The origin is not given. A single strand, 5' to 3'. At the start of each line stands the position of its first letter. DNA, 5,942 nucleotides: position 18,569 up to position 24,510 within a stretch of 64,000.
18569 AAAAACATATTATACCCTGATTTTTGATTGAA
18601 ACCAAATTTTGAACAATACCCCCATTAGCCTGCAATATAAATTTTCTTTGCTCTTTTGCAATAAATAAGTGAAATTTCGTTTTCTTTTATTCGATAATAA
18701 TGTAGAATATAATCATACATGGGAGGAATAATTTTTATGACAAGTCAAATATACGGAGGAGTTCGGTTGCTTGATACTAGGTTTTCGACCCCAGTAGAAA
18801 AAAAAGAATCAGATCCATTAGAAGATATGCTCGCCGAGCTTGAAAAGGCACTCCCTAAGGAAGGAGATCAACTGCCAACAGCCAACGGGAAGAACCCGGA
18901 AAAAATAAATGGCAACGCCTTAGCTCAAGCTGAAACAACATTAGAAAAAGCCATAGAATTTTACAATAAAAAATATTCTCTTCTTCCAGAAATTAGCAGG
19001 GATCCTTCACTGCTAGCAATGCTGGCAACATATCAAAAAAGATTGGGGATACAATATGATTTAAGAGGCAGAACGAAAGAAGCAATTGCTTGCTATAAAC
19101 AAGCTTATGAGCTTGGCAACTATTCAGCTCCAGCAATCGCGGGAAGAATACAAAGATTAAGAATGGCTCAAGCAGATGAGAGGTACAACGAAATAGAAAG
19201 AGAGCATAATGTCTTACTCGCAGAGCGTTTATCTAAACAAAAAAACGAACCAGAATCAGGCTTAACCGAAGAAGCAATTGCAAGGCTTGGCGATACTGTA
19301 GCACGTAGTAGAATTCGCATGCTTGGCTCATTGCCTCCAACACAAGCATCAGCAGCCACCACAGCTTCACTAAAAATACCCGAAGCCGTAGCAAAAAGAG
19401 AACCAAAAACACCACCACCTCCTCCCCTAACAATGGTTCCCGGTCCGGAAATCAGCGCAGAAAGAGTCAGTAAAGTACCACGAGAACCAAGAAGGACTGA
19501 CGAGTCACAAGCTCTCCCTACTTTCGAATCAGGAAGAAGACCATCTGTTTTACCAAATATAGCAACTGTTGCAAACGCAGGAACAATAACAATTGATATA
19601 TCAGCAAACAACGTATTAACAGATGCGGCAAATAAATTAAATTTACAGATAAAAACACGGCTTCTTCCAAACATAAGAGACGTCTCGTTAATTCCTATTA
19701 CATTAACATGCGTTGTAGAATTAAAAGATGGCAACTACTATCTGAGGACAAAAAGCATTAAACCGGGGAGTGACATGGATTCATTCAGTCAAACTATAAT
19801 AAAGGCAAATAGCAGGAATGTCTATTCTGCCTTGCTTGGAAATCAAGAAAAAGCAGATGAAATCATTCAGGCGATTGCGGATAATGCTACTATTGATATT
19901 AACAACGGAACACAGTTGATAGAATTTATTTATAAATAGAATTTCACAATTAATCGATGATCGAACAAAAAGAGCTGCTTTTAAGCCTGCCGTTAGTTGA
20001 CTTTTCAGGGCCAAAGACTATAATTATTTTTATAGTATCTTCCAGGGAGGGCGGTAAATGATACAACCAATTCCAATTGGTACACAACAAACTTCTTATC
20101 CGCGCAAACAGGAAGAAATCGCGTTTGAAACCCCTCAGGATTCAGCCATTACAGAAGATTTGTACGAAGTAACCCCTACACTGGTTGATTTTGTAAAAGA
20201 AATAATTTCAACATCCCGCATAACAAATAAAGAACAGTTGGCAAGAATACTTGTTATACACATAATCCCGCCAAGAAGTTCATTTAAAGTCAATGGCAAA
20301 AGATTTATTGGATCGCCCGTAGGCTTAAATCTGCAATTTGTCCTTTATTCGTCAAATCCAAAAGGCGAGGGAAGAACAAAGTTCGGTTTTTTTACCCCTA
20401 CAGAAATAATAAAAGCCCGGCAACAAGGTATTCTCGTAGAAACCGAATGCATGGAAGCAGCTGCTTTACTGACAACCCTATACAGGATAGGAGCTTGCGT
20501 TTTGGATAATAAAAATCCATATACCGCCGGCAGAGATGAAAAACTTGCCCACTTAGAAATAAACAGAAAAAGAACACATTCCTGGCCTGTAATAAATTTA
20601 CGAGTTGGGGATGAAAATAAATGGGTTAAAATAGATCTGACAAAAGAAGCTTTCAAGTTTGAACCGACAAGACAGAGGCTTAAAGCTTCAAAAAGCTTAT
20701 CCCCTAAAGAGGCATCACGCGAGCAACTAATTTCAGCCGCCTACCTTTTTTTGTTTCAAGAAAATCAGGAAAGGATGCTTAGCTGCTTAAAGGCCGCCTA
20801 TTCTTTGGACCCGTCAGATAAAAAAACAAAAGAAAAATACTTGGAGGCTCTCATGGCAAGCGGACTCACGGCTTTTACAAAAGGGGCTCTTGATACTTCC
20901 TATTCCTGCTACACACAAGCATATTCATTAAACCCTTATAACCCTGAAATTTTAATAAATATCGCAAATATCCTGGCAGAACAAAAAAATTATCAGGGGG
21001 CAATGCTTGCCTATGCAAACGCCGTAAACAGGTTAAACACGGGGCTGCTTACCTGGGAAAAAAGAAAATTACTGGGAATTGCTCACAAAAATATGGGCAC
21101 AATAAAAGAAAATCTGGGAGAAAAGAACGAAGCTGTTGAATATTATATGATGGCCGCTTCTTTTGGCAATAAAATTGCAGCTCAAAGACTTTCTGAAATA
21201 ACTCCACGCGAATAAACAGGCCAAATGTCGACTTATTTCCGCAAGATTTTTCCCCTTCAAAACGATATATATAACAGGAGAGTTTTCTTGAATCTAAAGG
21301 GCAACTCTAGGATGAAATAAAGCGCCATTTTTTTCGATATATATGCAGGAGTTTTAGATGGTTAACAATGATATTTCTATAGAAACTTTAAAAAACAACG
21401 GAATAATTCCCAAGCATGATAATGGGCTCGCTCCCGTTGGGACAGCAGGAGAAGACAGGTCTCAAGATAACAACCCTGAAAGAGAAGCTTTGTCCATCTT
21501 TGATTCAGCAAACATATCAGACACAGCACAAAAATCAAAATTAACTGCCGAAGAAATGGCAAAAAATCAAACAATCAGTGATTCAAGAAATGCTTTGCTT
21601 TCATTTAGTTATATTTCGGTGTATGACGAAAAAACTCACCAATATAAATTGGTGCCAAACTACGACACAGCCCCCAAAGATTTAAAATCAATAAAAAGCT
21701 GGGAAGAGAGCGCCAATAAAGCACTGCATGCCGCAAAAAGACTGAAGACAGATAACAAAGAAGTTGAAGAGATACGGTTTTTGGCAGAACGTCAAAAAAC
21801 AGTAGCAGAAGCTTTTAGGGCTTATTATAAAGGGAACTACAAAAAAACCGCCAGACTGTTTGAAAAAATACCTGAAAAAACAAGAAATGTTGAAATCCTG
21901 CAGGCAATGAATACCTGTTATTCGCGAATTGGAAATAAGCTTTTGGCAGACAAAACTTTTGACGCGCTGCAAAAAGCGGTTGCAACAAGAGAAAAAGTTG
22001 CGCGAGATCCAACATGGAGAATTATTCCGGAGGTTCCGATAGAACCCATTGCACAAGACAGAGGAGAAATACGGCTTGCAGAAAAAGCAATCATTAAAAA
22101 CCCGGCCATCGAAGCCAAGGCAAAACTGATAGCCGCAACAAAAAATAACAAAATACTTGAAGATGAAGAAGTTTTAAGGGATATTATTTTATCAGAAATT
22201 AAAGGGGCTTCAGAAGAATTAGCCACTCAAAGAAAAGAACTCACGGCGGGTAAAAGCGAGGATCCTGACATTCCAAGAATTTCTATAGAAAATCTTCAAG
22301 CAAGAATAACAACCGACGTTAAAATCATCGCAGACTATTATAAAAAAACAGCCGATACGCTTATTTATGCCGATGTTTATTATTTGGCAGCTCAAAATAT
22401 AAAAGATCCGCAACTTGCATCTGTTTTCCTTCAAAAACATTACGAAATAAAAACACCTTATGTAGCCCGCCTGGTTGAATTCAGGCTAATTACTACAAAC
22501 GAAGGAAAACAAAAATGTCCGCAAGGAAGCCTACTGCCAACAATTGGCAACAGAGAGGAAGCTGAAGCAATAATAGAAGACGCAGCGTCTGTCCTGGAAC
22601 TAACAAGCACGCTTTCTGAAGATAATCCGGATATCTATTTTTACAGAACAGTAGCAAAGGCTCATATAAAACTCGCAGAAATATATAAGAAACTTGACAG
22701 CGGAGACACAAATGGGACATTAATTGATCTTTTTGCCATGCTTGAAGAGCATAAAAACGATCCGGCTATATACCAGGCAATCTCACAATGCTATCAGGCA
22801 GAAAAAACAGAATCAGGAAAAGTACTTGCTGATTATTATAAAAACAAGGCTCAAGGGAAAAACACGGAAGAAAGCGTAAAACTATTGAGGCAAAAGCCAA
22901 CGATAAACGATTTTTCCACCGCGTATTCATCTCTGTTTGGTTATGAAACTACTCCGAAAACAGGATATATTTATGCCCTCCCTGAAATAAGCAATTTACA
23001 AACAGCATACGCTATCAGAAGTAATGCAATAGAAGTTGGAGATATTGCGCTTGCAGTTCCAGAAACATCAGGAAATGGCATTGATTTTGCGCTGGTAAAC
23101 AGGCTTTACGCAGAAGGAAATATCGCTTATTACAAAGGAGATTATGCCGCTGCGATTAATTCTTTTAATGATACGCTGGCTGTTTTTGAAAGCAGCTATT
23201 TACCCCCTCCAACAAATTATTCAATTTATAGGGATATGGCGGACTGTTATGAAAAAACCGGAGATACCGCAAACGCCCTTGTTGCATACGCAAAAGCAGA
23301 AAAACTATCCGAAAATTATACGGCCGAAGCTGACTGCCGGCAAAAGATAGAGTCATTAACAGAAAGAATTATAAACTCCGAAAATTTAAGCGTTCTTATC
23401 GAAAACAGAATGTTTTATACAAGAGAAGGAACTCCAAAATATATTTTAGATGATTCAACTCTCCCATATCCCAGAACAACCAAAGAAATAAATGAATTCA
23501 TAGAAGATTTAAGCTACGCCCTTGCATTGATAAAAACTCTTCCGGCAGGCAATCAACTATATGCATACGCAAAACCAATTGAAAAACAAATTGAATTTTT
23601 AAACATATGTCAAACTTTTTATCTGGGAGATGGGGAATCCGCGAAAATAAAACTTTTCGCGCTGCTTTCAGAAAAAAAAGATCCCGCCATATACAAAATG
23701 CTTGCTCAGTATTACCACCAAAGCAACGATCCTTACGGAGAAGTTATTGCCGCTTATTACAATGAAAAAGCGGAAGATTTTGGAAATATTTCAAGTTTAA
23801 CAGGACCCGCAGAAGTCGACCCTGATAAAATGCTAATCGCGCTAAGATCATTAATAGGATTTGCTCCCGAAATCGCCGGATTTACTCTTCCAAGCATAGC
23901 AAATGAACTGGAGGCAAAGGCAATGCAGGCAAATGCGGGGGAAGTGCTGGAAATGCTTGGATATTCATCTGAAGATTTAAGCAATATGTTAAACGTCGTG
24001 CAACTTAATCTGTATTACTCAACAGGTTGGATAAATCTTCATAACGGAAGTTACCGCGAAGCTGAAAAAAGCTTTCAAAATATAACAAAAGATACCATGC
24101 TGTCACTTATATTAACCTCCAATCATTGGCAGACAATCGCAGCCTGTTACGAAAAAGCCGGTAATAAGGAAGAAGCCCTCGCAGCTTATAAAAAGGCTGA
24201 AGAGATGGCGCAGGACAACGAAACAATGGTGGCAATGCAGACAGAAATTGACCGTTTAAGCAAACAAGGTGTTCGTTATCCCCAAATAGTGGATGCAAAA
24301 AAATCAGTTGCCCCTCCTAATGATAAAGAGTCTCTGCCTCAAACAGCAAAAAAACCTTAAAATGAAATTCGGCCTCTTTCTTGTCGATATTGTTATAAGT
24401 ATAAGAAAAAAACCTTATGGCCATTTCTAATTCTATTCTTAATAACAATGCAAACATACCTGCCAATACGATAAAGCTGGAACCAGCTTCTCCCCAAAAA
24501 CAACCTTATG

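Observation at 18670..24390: Conserved 28-nt bipartite motif TGAAAT-N14-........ (sigma-28/ECF-like architecture) marks a regulon of at least 8 transcription units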

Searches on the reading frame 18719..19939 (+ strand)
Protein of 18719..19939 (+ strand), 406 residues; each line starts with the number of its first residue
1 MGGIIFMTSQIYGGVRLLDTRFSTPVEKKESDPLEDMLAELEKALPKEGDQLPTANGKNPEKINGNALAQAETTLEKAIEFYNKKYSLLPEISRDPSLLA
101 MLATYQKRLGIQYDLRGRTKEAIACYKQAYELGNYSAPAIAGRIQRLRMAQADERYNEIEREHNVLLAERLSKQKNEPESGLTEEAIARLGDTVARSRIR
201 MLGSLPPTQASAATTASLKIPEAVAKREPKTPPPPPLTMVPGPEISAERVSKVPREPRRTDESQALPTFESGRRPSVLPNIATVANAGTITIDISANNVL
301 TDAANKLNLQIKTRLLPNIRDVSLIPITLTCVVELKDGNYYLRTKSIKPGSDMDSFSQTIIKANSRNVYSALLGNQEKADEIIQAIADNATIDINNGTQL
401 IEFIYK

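Call 5: search_protein_families(library=pfam, proteins=[window:18719-19939:+])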
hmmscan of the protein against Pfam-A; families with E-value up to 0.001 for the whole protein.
window:18719-19939:+ (406 aa): 1 family
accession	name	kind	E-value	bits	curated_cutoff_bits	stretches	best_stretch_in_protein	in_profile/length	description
PF00515.34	TPR_1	-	0.00059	20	27.8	0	107-132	5-30/34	Tetratricopeptide repeat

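Call 89: search_protein_families(library=pfam, proteins=[window:18737-19939:+], max_evalue=1)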
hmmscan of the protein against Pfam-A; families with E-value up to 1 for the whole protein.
window:18737-19939:+ (400 aa): 9 families
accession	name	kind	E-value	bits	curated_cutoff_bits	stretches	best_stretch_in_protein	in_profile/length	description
PF00515.34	TPR_1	-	0.00057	20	27.8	1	101-126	5-30/34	Tetratricopeptide repeat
PF13424.12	TPR_12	-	0.0027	18.3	30.1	1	96-126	44-74/77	Tetratricopeptide repeat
PF07719.23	TPR_2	-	0.0031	18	27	1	99-126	3-30/34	Tetratricopeptide repeat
PF20308.4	TPR-S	-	0.04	14.9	27.6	1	32-128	6-90/102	Tetratricopeptide Repeats-Sensor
PF07750.17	GcrA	-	0.048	14.5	26.9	1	115-152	17-54/155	GcrA cell cycle regulator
PF13181.12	TPR_8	-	0.07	13.8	25.7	0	109-126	13-30/34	Tetratricopeptide repeat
PF13414.12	TPR_11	-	0.41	10.8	26.8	1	110-126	7-23/42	TPR repeat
PF13176.12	TPR_7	-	0.5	11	27.9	0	103-126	5-28/36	Tetratricopeptide repeat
PF13428.12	TPR_14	-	0.9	10.9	23.5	1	101-134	5-38/44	Tetratricopeptide repeat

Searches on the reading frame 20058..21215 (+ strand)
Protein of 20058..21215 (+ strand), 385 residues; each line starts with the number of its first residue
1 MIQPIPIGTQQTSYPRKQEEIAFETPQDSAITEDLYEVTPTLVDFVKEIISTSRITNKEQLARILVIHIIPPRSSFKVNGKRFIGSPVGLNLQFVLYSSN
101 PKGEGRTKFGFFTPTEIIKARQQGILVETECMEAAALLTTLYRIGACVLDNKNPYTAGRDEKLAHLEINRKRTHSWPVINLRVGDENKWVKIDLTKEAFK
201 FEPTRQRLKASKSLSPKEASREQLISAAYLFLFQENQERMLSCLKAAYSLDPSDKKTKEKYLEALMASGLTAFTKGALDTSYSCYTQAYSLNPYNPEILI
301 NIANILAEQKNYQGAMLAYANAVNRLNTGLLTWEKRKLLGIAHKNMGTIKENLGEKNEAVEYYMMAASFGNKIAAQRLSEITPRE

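Call 5: search_protein_families(library=pfam, proteins=[window:20058-21215:+])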
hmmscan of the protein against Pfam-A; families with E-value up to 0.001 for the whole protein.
window:20058-21215:+ (385 aa): 7 families
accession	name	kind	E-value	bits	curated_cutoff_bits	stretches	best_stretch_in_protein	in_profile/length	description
PF00515.34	TPR_1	-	1.6e-08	34.4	27.8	0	342-366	3-27/34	Tetratricopeptide repeat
PF07719.23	TPR_2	-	1.9e-08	34.3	27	0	296-323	1-28/34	Tetratricopeptide repeat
PF13181.12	TPR_8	-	2e-08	34.1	25.7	0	345-364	6-25/34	Tetratricopeptide repeat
PF13428.12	TPR_14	-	7.8e-05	23.4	23.5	0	224-261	4-41/44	Tetratricopeptide repeat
PF23914.1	TPR_CcmH_CycH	-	0.0001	22.6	42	1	235-326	64-151/158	Cytochrome c-type biogenesis protein H TPR domain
PF14559.12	TPR_19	-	0.00011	22.9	25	0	276-318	5-47/68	Tetratricopeptide repeat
PF13431.12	TPR_17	-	0.00017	22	24.4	0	284-315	1-32/34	Tetratricopeptide repeat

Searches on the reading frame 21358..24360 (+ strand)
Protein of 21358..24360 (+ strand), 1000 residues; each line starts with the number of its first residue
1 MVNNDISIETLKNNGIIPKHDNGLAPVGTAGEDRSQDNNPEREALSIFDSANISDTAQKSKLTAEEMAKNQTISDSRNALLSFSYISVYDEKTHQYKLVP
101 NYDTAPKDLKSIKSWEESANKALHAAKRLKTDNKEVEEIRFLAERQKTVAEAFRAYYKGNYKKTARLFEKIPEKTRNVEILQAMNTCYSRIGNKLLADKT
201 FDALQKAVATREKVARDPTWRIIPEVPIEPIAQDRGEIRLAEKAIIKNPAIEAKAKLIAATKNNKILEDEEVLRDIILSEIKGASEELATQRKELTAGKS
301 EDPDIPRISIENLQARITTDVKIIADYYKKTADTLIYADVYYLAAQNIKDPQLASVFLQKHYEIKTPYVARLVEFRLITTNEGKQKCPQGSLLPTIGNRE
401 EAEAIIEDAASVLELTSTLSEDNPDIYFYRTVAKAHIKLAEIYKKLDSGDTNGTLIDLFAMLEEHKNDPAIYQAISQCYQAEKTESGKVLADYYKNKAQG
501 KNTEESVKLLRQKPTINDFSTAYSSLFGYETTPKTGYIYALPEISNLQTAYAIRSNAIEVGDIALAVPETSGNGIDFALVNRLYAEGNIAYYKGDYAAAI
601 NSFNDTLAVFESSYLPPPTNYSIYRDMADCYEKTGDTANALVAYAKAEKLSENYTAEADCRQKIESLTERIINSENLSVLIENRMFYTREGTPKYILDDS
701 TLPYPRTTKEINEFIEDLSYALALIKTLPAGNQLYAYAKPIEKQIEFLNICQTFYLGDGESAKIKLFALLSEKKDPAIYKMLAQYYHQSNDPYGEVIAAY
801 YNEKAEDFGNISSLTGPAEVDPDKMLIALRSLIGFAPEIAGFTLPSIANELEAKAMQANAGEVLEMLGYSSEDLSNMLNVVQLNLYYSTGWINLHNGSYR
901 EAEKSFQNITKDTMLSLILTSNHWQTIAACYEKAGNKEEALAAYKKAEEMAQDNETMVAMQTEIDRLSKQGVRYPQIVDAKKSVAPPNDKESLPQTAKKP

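Call 5: search_protein_families(library=pfam, proteins=[window:21358-24360:+])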
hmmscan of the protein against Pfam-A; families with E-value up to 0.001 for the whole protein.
window:21358-24360:+ (1000 aa): 7 families
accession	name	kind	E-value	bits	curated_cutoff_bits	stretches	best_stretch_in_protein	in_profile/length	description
PF13424.12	TPR_12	-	1.3e-10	41.7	30.1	1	587-652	10-76/77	Tetratricopeptide repeat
PF07719.23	TPR_2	-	1.3e-10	41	27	0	924-954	4-34/34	Tetratricopeptide repeat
PF13432.12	TPR_16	-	6.9e-09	36.4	32.7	1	584-647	1-56/65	Tetratricopeptide repeat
PF00515.34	TPR_1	-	1.7e-07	31.2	27.8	0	926-954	6-34/34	Tetratricopeptide repeat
PF13428.12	TPR_14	-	7.9e-07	29.6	23.5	0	924-955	4-35/44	Tetratricopeptide repeat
PF13181.12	TPR_8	-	1.6e-06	28.2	25.7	0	924-954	4-34/34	Tetratricopeptide repeat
PF13431.12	TPR_17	-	0.00051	20.6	24.4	0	618-641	10-33/34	Tetratricopeptide repeat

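Call 18: find_encoding_contigs(protein=window:21358-24360:+, flank=10000, max_places=6)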
Protein window:21358-24360:+ (1000 aa): 8 contigs read that carry it; 5 places shown.
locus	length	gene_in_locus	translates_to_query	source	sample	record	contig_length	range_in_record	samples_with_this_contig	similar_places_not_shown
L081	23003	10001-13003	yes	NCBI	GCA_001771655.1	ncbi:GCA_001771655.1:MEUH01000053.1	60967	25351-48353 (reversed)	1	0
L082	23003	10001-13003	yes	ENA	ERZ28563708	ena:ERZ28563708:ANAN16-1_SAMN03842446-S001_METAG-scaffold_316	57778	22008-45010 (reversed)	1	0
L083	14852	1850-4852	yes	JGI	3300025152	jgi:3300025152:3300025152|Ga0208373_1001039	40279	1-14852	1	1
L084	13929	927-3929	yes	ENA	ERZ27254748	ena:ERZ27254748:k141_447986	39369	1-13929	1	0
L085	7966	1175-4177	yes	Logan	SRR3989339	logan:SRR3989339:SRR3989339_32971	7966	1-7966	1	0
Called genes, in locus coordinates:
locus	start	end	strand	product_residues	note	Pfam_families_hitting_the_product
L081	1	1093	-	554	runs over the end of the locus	PF07244:POTRA, PF08479:POTRA_2 (weak), PF07244:POTRA, PF01103:Omp85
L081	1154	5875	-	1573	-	PF05359:DUF748 (weak), PF13116:YhdP (faint), PF04357:TamB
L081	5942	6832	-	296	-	PF02899:Phage_int_SAM_1, PF13495:Phage_int_SAM_4, PF00589:Phage_integrase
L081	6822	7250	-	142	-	PF05951:Peptidase_M15_2, PF08291:Peptidase_M15_3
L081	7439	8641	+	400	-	-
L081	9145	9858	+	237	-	PF13428:TPR_14 (faint), PF13181:TPR_8 (faint), PF23914:TPR_CcmH_CycH (faint), PF00515:TPR_1 (faint), PF07719:TPR_2 (faint)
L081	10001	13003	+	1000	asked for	PF00515:TPR_1 (faint), PF07719:TPR_2 (faint), PF13424:TPR_12 (faint), PF21033:RMD1-3 (faint), PF13181:TPR_8 (faint), PF13432:TPR_16 (weak)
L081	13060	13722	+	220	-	PF13424:TPR_12 (faint), PF23914:TPR_CcmH_CycH (faint), PF13432:TPR_16, PF14559:TPR_19 (weak), PF13431:TPR_17 (weak), PF00515:TPR_1, PF07719:TPR_2, PF13181:TPR_8 (weak), +6 more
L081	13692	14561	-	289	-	PF00696:AA_kinase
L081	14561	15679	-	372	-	PF01960:ArgJ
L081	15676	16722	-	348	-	PF01118:Semialdhyde_dh, PF01408:GFO_IDH_MocA (weak), PF22698:Semialdhyde_dhC_1, PF02774:Semialdhyde_dhC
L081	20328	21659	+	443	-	PF02878:PGM_PMM_I, PF02879:PGM_PMM_II, PF02880:PGM_PMM_III, PF00408:PGM_PMM_IV (weak)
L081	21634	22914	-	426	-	PF00072:Response_reg, PF00158:Sigma54_activat (weak), PF25601:AAA_lid_14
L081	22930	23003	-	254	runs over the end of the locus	PF01209:Ubie_methyltran, PF05175:MTS, PF13489:Methyltransf_23, PF06325:PrmA (weak), PF13847:Methyltransf_31, PF08241:Methyltransf_11, PF08242:Methyltransf_12, PF13649:Methyltransf_25, +2 more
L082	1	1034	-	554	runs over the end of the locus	PF07244:POTRA, PF08479:POTRA_2 (weak), PF07244:POTRA, PF01103:Omp85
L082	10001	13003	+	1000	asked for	PF00515:TPR_1 (faint), PF07719:TPR_2 (faint), PF13424:TPR_12 (faint), PF21033:RMD1-3 (faint), PF13181:TPR_8 (faint), PF13432:TPR_16 (weak)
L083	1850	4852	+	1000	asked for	PF00515:TPR_1 (faint), PF07719:TPR_2 (faint), PF13424:TPR_12 (faint), PF21033:RMD1-3 (faint), PF13181:TPR_8 (faint), PF13432:TPR_16 (weak)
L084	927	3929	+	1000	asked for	PF00515:TPR_1 (faint), PF07719:TPR_2 (faint), PF13424:TPR_12 (faint), PF21033:RMD1-3 (faint), PF13181:TPR_8 (faint), PF13432:TPR_16 (weak)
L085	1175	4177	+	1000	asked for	PF00515:TPR_1 (faint), PF07719:TPR_2 (faint), PF13424:TPR_12 (faint), PF21033:RMD1-3 (faint), PF13181:TPR_8 (faint), PF13432:TPR_16 (weak)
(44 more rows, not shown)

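Call 23: find_related_loci(query=window:21358-24360:+, collection=metagenome_contigs, flank=10000)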
Query window:21358-24360:+ (1000 aa) in metagenome_contigs; peptide patterns used: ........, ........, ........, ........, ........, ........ (x = any residue, [..] = any of these).
187 stretches matched a pattern, but none encodes a relative of the query by tblastn (E <= 1e-3).

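Call 36: find_homologous_proteins(query=window:21358-24357:+, max_evalue=1e-10)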
Query window:21358-24357:+ (1000 aa): 1 proteins with E <= 1e-10 among 8000 candidates.
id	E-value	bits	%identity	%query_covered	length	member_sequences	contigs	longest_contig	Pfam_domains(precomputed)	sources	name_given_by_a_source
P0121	0.0e+0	2201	100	100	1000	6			PF00515.35,PF13424.13,PF21033.5,PF13432.13,PF13428.13,PF07719.24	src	-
